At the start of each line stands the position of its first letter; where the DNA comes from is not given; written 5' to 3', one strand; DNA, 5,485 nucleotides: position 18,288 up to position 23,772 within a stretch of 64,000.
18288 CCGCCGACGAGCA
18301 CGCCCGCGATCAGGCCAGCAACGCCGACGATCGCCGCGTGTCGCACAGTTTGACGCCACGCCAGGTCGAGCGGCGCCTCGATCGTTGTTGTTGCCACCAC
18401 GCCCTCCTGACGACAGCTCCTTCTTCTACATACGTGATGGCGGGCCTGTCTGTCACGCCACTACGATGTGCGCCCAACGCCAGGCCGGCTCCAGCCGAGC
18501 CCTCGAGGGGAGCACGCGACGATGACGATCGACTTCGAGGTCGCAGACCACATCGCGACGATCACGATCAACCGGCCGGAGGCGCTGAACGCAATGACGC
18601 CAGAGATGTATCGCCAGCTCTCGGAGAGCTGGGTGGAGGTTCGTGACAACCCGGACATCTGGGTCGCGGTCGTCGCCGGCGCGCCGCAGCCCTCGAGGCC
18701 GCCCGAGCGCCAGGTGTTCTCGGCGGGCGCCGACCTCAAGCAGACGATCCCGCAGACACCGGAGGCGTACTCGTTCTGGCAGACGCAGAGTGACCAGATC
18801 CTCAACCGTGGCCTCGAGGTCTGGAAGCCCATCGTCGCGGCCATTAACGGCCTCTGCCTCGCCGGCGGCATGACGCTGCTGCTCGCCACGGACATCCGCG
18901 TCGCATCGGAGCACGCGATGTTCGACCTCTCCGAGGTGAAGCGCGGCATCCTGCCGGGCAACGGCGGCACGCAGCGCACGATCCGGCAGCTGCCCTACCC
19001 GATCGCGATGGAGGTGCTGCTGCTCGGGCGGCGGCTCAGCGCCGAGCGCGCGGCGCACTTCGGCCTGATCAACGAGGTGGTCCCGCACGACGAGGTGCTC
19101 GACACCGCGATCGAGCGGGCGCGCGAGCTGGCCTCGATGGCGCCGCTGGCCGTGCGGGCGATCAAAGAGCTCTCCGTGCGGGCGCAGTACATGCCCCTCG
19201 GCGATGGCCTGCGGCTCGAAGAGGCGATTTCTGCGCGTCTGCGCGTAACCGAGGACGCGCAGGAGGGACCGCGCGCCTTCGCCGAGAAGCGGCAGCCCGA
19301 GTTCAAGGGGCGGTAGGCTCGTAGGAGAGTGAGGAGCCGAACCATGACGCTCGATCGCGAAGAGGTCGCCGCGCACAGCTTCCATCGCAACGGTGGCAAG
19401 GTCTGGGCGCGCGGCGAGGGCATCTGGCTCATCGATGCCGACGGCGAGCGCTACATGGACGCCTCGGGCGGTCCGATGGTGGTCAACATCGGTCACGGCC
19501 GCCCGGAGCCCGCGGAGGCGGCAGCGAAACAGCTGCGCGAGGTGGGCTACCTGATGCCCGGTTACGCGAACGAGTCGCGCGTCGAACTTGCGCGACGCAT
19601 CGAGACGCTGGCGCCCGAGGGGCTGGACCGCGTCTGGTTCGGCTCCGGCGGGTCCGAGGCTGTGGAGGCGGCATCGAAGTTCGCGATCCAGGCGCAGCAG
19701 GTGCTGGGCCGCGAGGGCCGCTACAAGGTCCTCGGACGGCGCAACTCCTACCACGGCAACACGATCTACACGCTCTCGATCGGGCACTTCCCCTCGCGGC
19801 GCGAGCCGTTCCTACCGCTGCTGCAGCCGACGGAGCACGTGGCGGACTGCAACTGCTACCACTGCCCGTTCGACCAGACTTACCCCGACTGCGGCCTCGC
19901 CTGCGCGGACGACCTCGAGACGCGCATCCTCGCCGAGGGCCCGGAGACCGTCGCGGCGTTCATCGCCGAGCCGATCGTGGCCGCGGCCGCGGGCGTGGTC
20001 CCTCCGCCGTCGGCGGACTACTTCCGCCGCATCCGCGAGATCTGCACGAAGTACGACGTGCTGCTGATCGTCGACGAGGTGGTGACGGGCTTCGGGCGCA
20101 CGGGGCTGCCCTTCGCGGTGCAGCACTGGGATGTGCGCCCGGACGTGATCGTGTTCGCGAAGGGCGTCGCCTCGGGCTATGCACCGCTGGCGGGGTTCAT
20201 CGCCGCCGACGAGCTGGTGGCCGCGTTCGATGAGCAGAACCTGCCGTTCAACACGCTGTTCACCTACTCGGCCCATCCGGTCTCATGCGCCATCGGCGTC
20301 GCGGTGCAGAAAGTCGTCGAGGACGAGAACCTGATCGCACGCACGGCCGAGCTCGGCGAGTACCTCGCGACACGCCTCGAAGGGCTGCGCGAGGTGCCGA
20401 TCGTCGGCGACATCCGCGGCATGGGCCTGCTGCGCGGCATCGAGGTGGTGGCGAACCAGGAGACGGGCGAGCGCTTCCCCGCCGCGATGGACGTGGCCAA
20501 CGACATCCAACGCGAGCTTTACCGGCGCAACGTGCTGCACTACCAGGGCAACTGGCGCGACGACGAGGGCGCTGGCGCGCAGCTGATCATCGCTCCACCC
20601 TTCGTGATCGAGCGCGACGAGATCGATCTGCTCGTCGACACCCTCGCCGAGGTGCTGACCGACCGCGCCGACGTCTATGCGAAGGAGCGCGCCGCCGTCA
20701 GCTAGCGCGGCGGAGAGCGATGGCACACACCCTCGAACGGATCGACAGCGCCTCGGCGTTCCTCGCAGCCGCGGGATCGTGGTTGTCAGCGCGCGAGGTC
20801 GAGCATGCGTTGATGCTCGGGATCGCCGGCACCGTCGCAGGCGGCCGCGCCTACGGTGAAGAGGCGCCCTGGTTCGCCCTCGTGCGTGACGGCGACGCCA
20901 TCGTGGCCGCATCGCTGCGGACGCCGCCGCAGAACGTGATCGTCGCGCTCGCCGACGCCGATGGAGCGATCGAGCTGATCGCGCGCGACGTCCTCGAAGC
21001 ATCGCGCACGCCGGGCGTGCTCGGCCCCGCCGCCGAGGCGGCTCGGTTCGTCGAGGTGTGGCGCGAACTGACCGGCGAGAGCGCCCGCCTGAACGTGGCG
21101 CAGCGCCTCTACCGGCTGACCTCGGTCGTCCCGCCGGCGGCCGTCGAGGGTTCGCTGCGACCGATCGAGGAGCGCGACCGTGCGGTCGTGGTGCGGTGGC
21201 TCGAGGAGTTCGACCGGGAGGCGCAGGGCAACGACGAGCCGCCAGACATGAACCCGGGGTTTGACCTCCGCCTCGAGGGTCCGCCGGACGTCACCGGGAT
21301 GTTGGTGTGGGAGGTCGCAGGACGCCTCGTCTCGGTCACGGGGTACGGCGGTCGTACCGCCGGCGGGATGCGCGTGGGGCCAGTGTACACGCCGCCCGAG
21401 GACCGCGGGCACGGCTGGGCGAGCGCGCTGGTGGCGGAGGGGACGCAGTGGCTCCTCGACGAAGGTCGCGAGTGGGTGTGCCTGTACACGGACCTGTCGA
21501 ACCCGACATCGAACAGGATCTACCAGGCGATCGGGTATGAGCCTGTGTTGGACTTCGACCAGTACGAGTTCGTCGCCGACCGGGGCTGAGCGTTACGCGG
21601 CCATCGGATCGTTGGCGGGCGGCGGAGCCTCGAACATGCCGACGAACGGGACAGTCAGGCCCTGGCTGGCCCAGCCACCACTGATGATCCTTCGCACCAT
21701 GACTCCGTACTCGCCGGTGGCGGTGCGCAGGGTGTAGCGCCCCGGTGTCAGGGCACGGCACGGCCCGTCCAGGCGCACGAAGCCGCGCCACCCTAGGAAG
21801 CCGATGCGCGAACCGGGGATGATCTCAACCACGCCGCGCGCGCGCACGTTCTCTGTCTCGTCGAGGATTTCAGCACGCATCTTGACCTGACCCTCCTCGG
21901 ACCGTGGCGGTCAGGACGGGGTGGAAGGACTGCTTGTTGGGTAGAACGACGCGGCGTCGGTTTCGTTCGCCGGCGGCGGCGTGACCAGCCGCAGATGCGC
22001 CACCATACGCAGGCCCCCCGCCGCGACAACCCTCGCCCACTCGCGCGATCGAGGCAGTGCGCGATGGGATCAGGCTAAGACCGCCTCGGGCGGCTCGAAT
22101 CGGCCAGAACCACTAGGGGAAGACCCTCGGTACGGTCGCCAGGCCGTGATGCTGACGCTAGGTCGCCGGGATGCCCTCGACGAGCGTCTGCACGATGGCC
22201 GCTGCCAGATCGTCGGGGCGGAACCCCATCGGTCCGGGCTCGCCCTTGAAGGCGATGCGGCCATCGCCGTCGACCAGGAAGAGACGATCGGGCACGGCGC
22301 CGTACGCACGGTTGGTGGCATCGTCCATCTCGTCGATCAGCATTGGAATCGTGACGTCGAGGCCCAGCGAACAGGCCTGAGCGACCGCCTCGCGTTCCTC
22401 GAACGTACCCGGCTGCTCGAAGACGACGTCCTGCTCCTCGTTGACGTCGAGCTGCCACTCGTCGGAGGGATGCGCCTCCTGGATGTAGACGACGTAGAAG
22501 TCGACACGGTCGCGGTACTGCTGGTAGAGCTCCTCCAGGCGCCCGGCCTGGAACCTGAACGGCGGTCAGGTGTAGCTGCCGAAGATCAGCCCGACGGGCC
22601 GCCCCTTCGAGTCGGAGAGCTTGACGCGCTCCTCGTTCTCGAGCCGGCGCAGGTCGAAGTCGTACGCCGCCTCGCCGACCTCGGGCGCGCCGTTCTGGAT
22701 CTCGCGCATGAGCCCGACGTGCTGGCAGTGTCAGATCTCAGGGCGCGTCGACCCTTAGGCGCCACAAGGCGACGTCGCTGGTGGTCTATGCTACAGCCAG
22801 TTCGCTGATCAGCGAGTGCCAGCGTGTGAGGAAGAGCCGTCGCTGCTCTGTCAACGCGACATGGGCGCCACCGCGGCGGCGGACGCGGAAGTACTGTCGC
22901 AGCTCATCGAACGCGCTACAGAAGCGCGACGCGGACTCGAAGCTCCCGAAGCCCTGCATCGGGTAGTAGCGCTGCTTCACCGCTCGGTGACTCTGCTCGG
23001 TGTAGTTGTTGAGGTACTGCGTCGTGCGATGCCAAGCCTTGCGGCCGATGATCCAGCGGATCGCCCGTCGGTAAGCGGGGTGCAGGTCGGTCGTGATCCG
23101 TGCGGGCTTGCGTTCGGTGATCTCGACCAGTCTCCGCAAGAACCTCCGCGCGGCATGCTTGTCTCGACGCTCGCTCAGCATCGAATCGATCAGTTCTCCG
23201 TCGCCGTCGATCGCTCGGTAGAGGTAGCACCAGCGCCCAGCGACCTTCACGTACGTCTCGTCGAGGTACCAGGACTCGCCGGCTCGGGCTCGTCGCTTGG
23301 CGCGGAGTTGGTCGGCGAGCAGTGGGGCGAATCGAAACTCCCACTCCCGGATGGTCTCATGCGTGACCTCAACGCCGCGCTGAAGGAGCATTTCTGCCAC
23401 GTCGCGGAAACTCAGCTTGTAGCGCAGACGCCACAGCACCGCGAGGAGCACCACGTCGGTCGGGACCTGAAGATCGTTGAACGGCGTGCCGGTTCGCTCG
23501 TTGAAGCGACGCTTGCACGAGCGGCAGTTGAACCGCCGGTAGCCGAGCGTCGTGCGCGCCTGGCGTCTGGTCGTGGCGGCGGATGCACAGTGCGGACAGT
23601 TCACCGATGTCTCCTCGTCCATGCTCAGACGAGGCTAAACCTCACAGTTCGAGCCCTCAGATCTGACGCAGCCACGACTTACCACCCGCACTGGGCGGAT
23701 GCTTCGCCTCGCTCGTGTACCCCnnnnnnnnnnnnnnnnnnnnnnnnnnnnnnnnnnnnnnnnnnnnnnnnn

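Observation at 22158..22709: Deiodinase-fold gene with in-frame UGA at the catalytic residue and a SECIS-like hairpin: candidate bacterial selenoprotein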

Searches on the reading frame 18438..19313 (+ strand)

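Call 30: search_protein_families(library=pfam, proteins=[window:18438-19313:+], max_evalue=0.00001)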
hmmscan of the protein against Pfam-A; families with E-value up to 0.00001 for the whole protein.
window:18438-19313:+ (292 aa): 2 families
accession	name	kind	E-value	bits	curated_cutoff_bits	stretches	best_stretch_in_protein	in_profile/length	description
PF00378.25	ECH_1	-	1.4e-58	198.6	27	1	37-291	4-250/251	Enoyl-CoA hydratase/isomerase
PF16113.10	ECH_2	-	7e-28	98.5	27.2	1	40-220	2-177/335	Enoyl-CoA hydratase/isomerase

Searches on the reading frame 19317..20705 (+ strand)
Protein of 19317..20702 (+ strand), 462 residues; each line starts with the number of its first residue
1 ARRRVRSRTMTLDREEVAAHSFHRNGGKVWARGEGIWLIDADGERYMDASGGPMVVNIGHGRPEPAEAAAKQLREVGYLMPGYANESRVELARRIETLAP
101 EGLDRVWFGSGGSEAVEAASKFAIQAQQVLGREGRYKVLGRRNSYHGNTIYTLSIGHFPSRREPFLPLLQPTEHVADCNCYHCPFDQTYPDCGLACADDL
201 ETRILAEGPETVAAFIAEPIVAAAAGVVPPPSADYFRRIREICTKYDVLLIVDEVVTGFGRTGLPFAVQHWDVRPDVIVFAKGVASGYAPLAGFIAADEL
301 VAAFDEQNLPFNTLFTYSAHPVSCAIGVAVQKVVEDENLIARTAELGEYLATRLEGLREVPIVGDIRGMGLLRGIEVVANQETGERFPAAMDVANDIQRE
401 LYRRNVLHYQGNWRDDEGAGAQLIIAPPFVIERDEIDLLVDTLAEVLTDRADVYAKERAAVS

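Call 26: find_encoding_contigs(protein=window:19329-20705:+, flank=10000, max_places=4)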
Protein window:19329-20705:+ (458 aa): no gene with exactly this product is on record in the collection.

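Call 30: search_protein_families(library=pfam, proteins=[window:19317-20702:+], max_evalue=0.00001)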
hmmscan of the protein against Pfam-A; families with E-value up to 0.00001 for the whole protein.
window:19317-20702:+ (462 aa): 1 family
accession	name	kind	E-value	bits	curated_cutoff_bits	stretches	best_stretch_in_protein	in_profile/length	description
PF00202.27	Aminotran_3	-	1.1e-82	278.3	30.5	1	30-447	13-403/403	Aminotransferase class-III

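Call 67: find_homologous_proteins(query=window:19329-20702:+, max_evalue=1e-50)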
Query window:19329-20702:+ (458 aa): 7422 proteins with E <= 1e-50 among 8000 candidates; the best 120 are listed.
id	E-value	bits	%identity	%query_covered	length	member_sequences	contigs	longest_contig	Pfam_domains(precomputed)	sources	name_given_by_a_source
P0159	4.8e-287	970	93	99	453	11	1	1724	PF00202.28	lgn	-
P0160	2.3e-281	951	91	99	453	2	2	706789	PF00202.28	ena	-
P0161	4.0e-274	927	89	96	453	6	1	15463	PF00202.28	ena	-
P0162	1.5e-226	771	72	98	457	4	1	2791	PF00202.28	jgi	-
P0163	2.6e-202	691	65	98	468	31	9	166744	PF00202.28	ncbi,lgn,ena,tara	tara:strand:- start:92 stop:1498 length:1407 start_codon:yes stop_codon:yes gene_type:complete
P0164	1.3e-201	688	67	98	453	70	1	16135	PF00202.28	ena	-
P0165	8.3e-201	686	66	97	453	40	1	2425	PF00202.28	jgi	-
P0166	1.7e-200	685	64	98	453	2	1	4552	PF00202.28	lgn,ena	-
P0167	1.8e-165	569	58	96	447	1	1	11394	PF00202.28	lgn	-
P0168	3.8e-165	568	58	97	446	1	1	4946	PF00202.28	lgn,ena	-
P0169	2.6e-162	559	58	96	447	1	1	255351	PF00202.28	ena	-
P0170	6.0e-159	548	57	96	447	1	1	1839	PF00202.28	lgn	-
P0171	4.4e-158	545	57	95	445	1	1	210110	PF00202.28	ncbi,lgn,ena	-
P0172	5.0e-143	495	50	97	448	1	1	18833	PF00202.28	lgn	-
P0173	1.6e-141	490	51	97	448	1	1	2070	PF00202.28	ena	-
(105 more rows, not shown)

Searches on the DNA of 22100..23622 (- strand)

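Call 9: search_rna_families(source=window, start=22100, end=22800, threshold=evalue, max_evalue=10)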
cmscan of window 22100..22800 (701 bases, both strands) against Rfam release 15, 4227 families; matches with E-value up to 10: 0.
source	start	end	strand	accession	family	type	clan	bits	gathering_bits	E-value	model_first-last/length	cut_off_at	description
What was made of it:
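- On Animal iodothyronine deiodinase (DIO1-3): No Rfam family, including eukaryotic SECIS families, matched 22100-22800 at E<=10 (call 9).
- Tried and rejected: No family covers this element (call 9).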

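Call 54: search_rna_families(source=L165, start=4100, end=4600, threshold=evalue, max_evalue=1, show_alignments=1)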
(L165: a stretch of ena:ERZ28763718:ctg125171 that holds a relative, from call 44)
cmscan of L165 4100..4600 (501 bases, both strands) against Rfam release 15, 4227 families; matches with E-value up to 1: 8.
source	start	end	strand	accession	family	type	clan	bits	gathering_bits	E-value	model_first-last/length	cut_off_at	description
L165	4319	4411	-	RF01852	tRNA-Sec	Gene; tRNA;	CL00001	70.2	47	2e-14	1-91/91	no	Selenocysteine transfer RNA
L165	4226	4416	-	RF04159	MIR1437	Gene; miRNA;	-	32.1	168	0.0011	1-192/192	no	MIR1437 microRNA precursor family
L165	4236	4409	+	RF04159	MIR1437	Gene; miRNA;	-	30.7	168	0.0024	1-192/192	no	MIR1437 microRNA precursor family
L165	4236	4409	+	RF04119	MIR1858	Gene; miRNA;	-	25.9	137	0.031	46-158/197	no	MIR1858 microRNA precursor family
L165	4236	4409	+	RF03296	MIR8788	Gene; miRNA;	-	21.5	124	0.34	1-138/138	no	MIR8788 microRNA precursor family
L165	4275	4297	+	RF01356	CRISPR-DR28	Gene; CRISPR;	-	21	35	0.32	1-24/24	no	CRISPR RNA direct repeat element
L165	4319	4376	+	RF04351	Plastid-psbl-rps4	Cis-reg;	-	18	68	0.41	1-53/53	no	Plastid-psbl-rps4 3UTR RNA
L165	4278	4345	-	RF01116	Yfr1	Gene; sRNA;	-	17.2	38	0.64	1-59/59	no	Cyanobacterial functional RNA 1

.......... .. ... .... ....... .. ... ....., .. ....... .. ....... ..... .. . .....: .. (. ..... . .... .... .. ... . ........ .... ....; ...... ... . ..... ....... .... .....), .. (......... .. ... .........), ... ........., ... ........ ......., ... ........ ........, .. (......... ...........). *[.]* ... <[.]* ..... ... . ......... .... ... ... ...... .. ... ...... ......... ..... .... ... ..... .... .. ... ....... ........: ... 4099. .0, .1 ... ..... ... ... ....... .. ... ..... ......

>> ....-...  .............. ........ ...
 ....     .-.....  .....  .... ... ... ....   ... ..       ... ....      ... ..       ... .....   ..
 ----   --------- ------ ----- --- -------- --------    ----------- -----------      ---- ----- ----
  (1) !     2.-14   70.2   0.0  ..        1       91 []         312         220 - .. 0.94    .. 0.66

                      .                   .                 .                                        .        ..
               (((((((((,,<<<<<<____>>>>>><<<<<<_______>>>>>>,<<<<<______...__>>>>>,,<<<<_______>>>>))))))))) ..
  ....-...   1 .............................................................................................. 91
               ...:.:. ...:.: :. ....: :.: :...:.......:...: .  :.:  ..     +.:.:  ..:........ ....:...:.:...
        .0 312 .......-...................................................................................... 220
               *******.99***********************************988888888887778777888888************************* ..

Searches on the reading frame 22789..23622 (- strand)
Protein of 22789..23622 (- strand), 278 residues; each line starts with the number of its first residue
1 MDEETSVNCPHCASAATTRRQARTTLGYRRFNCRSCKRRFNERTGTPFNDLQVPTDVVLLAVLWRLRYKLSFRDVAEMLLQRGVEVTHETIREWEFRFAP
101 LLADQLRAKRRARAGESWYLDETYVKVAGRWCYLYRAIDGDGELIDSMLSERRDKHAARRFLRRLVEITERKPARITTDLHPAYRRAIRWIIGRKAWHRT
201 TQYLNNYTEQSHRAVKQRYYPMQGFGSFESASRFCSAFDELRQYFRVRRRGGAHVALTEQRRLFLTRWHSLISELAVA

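Call 42: list_cluster_members(proteins=[window:22789-23622:-, window:13828-14994:+, window:15751-17049:+, window:2200-3531:-, window:54215-54943:+, window:36038-36784:-, window:39875-40843:+, window:48949-49797:-, window:19329-20702:+, window:3625-4284:-])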
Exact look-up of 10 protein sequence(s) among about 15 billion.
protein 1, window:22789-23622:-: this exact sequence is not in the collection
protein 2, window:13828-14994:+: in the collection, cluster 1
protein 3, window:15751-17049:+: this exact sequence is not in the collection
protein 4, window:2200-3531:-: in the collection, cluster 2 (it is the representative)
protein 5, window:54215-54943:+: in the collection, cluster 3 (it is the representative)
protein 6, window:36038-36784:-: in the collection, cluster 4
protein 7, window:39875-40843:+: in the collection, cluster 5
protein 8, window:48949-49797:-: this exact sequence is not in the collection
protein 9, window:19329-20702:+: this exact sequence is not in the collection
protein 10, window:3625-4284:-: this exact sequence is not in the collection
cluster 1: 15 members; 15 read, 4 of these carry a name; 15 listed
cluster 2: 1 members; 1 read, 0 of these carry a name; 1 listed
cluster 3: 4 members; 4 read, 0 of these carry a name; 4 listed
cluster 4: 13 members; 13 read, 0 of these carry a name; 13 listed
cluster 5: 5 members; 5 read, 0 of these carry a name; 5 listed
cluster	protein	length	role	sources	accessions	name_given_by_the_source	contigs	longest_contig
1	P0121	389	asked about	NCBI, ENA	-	-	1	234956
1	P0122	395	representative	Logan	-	-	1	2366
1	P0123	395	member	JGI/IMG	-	acetyl-CoA acetyltransferase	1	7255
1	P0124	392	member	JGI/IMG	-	acetyl-CoA acetyltransferase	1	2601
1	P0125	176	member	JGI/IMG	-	acetyl-CoA acetyltransferase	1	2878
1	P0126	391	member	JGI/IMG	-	acetyl-CoA acetyltransferase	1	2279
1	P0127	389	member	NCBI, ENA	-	-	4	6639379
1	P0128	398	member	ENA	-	-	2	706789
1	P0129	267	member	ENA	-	-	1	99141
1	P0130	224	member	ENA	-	-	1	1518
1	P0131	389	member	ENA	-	-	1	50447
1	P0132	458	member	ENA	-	-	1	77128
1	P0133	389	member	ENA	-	-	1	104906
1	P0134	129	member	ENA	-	-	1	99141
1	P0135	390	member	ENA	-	-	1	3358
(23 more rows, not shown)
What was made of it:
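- The source is a metagenome assembly (call 42).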

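Call 44: find_encoding_contigs(protein=P0127, flank=10000, max_places=4)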
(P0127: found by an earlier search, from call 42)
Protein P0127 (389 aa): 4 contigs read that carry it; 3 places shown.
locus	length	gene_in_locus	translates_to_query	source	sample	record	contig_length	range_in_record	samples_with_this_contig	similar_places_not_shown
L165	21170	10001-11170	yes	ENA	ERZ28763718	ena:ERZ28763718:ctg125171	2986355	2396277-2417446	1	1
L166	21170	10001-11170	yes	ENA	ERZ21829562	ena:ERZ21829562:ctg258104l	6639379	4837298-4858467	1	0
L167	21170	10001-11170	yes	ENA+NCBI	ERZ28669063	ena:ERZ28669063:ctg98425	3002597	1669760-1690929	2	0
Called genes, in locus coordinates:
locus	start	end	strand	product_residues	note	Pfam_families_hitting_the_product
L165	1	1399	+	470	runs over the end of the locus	PF07690:MFS_1, PF12832:MFS_1_like (weak), PF07690:MFS_1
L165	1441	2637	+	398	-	-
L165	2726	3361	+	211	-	PF00665:rve, PF13683:rve_3, PF13333:rve_2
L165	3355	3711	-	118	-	-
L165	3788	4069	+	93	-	-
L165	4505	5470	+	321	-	PF00561:Abhydrolase_1, PF12146:Hydrolase_4 (weak), PF12697:Abhydrolase_6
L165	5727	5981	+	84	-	-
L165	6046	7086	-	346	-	PF00296:Bac_luciferase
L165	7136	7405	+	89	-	PF00076:RRM_1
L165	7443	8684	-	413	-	PF02515:CoA_transf_3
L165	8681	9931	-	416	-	PF02515:CoA_transf_3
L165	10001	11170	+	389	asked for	PF00108:Thiolase_N (weak), PF22691:Thiolase_C_1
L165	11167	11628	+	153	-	PF12172:zf-ChsH2, PF01796:OB_ChsH2_C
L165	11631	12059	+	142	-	PF24348:DUF7508 (weak)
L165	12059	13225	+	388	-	PF02771:Acyl-CoA_dh_N, PF02770:Acyl-CoA_dh_M, PF00441:Acyl-CoA_dh_1, PF08028:Acyl-CoA_dh_2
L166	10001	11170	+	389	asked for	PF00108:Thiolase_N (weak), PF22691:Thiolase_C_1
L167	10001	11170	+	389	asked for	PF00108:Thiolase_N (weak), PF22691:Thiolase_C_1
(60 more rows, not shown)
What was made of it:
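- Checked: Gene callers on sister genomes likewise split the gene into 109-aa and 61-aa fragments (call 44).
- The sister contigs, which are megabases long, show that this lineage assembles well (call 44).
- Tried and rejected: A 90%-identity cluster mate, P0127, led to the sister genomes instead (calls 42, 44).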

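Call 74: search_protein_families(library=pfam, proteins=[window:22789-23622:-], max_evalue=0.00001)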
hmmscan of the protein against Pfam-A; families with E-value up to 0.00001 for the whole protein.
window:22789-23622:- (278 aa): 2 families
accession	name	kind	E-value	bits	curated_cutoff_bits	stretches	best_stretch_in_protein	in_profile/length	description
PF13610.12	DDE_Tnp_IS240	-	1.3e-38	132.7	27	1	116-245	2-136/139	DDE domain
PF00665.32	rve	-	8.4e-08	32.8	32.6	1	113-188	3-83/102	Integrase core domain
